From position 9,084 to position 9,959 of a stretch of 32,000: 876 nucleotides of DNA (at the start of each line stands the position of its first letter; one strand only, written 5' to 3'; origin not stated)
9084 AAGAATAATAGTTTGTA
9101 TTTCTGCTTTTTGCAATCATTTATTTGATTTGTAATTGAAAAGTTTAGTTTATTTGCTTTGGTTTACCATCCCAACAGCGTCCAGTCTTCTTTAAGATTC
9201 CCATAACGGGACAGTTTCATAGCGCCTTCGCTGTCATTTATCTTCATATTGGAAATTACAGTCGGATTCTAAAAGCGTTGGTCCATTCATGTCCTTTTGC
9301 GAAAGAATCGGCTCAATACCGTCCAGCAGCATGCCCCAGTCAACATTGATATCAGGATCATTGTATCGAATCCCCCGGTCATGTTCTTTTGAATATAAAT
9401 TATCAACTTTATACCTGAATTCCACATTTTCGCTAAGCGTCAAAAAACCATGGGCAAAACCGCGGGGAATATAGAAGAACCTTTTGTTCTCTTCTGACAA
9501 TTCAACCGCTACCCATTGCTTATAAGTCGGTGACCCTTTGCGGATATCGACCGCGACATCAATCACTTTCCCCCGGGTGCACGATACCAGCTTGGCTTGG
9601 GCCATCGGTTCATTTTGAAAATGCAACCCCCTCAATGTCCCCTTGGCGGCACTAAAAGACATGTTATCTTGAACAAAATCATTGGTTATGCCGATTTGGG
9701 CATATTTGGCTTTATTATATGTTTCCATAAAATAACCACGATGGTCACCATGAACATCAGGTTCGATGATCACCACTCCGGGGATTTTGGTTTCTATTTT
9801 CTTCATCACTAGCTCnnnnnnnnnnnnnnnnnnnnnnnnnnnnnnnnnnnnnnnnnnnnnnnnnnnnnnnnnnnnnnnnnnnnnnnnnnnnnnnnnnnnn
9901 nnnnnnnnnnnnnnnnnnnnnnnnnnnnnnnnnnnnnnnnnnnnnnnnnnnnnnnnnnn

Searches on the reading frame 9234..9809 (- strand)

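Call 76: search_protein_families(library=pfam, proteins=[window:9234-9809:-], max_evalue=0.00001)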
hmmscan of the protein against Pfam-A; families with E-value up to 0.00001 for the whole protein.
window:9234-9809:- (191 aa): 1 family
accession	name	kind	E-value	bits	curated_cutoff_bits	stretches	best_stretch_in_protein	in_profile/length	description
PF00908.23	dTDP_sugar_isom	-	1.2e-75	253.3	27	1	6-179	1-166/168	dTDP-4-dehydrorhamnose 3,5-epimerase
